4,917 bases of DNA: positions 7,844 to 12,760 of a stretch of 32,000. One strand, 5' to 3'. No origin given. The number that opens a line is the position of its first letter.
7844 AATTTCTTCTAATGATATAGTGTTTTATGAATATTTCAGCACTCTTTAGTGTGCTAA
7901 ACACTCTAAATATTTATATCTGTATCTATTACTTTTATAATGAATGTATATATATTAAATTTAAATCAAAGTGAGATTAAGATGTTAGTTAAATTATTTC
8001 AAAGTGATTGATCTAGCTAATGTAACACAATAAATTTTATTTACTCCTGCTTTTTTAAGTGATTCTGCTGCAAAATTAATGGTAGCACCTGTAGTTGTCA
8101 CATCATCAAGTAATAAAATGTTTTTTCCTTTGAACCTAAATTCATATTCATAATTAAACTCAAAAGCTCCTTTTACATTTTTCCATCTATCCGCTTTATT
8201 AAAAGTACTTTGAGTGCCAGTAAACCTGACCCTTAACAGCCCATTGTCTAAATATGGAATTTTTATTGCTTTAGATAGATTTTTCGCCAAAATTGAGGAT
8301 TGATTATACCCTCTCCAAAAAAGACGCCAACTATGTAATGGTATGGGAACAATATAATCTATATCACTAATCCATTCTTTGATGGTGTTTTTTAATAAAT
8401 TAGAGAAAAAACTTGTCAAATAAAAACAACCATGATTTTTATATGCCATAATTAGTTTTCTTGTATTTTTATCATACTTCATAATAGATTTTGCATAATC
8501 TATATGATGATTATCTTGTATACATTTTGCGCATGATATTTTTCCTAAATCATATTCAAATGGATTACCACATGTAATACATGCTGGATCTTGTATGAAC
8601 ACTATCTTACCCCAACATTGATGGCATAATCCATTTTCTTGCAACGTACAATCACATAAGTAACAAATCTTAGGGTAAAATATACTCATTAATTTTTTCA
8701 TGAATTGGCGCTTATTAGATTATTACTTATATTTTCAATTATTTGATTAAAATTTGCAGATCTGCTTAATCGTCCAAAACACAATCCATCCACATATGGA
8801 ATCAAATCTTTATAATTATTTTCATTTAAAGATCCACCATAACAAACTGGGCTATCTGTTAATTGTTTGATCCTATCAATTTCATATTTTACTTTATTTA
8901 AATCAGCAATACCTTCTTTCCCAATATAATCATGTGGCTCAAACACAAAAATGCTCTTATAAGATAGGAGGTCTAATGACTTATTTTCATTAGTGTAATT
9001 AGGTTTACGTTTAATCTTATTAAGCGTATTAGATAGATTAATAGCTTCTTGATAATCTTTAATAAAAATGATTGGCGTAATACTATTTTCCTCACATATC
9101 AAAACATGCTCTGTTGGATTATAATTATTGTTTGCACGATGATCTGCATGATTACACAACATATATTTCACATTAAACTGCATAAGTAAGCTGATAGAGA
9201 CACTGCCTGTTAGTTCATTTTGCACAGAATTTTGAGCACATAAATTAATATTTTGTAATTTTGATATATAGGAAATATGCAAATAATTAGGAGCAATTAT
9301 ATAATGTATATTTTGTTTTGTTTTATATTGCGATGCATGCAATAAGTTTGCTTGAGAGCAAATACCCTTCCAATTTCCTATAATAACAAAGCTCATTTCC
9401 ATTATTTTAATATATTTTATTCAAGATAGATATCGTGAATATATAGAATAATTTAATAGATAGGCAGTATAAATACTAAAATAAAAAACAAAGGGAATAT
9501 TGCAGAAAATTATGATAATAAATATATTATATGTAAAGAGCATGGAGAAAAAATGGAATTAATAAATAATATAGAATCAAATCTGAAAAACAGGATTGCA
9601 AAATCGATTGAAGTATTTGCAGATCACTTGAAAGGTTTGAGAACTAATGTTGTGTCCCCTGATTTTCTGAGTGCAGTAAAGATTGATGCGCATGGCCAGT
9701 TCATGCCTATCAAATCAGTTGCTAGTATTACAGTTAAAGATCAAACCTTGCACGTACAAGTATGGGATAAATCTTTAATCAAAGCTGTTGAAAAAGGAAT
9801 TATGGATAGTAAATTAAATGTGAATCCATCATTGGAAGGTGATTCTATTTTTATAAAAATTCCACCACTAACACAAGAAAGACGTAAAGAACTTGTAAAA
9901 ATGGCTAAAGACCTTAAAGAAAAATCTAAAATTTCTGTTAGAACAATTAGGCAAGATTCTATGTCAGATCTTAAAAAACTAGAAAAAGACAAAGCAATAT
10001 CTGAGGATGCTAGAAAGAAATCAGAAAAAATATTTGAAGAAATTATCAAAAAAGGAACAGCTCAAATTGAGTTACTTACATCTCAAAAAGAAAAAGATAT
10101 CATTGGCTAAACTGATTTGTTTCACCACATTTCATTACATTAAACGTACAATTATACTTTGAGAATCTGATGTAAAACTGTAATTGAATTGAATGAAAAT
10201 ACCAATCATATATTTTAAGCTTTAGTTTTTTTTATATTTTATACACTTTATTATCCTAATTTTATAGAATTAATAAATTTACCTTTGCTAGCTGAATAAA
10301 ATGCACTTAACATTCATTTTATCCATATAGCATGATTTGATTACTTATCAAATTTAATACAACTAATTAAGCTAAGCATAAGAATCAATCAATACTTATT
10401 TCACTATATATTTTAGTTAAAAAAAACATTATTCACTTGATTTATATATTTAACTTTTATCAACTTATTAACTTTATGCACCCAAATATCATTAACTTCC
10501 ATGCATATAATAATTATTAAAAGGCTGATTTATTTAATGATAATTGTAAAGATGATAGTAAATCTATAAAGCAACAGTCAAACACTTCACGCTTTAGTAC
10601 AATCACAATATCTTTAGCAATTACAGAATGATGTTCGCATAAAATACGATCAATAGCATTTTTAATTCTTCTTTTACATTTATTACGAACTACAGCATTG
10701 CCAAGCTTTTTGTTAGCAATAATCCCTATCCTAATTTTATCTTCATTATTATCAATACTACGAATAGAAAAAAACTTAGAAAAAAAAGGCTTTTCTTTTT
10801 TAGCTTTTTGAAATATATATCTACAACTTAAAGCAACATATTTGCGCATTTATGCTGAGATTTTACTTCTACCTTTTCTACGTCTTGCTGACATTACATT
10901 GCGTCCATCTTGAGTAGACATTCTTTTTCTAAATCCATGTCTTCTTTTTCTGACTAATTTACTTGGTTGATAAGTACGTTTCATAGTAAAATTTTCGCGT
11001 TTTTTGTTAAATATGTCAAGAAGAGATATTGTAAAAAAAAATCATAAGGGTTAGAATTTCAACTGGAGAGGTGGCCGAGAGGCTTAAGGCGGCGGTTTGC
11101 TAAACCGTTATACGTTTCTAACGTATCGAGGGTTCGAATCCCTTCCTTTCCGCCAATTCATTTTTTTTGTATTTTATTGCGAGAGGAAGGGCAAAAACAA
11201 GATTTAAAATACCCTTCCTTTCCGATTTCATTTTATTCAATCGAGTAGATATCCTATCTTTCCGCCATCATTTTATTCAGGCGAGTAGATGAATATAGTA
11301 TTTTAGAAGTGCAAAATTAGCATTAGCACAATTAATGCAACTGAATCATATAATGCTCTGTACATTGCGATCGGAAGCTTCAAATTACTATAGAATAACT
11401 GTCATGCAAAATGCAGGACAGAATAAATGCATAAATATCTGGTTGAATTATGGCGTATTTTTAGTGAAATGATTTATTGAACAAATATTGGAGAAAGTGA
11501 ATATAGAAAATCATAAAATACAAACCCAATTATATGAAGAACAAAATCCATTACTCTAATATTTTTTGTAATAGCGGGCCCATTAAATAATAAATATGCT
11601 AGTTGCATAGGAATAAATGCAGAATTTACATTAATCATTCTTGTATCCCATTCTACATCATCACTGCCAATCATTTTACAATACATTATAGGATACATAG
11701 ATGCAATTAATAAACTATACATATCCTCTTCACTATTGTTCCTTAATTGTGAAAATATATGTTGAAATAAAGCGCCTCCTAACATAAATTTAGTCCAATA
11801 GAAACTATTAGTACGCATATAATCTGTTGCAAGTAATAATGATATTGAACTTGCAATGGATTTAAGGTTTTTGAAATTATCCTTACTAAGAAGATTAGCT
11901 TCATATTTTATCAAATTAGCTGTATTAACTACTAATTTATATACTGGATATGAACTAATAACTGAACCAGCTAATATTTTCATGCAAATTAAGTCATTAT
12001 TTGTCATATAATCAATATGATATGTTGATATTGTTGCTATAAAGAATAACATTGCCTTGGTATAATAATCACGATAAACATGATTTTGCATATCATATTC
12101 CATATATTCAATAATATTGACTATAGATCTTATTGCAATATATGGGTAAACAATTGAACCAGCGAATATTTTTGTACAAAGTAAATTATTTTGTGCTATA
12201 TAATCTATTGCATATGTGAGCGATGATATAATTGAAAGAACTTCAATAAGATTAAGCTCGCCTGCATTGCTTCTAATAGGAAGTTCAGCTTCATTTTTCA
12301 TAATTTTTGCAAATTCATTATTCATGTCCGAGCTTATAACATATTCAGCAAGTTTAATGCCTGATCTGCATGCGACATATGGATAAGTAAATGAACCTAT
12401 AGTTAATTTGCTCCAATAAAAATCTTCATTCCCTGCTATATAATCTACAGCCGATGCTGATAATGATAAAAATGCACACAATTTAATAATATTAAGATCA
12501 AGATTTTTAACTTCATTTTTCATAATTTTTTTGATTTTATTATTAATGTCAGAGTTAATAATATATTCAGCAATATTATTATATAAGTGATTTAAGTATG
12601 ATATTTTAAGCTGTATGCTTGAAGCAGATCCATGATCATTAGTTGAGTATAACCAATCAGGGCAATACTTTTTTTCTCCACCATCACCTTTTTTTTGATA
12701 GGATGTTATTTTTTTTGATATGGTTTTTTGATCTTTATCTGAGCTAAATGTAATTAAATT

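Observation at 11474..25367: Expanded family of five signal-peptide-bearing ComEC-type metallo-beta-lactamase-fold proteins occupying over a third of the window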

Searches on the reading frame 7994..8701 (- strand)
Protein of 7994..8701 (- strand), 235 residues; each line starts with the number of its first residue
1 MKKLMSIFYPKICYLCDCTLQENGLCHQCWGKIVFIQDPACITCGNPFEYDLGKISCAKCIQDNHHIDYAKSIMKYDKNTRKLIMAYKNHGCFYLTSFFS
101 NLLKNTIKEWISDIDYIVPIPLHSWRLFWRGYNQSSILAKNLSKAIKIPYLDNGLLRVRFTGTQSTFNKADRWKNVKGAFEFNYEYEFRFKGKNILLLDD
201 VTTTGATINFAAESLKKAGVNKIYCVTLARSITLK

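Call 84: search_protein_families(library=pfam, proteins=[window:7994-8701:-], max_evalue=0.001)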
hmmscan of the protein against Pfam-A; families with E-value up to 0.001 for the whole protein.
window:7994-8701:- (235 aa): 2 families
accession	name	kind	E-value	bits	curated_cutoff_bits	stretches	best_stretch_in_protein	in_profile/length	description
PF18912.6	DZR_2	-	1.4e-11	44.4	27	1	5-60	2-55/56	Double zinc ribbon domain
PF00156.33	Pribosyltran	-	3.8e-07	30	26.3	1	185-230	80-125/158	Phosphoribosyl transferase domain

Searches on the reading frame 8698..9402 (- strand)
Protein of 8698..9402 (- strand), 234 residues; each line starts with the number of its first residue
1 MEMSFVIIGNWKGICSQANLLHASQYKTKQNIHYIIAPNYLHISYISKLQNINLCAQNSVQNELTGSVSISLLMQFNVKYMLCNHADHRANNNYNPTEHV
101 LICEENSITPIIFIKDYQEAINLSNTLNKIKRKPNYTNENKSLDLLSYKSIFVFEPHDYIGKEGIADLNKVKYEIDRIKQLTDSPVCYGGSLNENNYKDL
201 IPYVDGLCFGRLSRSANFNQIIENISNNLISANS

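Call 84: search_protein_families(library=pfam, proteins=[window:8698-9402:-], max_evalue=0.001)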
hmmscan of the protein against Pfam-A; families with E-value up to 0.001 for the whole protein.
window:8698-9402:- (234 aa): 1 family
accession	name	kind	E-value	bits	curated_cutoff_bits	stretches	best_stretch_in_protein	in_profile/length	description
PF00121.24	TIM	-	1.1e-20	74.6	20.1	1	6-224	2-244/245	Triosephosphate isomerase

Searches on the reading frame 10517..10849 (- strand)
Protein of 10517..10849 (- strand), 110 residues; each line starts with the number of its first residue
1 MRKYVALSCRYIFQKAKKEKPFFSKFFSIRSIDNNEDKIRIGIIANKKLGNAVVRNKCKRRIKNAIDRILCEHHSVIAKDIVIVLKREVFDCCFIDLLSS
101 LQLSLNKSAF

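Call 84: search_protein_families(library=pfam, proteins=[window:10517-10849:-], max_evalue=0.001)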
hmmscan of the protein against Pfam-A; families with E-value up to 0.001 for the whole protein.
window:10517-10849:- (110 aa): 1 family
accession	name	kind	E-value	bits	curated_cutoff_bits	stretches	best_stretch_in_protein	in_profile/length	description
PF00825.24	Ribonuclease_P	-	6.7e-16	58.7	22.3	1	3-106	3-106/109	Ribonuclease P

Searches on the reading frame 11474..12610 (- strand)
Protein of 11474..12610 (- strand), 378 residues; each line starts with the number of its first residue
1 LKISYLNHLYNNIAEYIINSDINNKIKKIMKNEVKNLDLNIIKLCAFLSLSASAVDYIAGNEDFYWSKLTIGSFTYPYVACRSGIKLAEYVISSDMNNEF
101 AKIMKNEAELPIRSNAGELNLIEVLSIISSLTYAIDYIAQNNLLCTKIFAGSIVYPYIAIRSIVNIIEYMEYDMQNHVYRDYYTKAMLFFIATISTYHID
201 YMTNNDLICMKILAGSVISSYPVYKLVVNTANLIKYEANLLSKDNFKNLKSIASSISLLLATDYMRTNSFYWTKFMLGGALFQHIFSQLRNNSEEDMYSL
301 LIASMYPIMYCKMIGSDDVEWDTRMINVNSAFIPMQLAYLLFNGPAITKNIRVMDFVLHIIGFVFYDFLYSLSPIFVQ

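Call 38: find_homologous_proteins(query=window:11474-12610:-, max_evalue=0.001)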
Query window:11474-12610:-: 3230 candidates shared short words with the query, none scored E <= 0.001.

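Call 97: find_homologous_proteins(query=window:11477-12577:-, max_evalue=0.01)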
Query seq(367 aa): 4369 candidates shared short words with the query, none scored E <= 0.01.
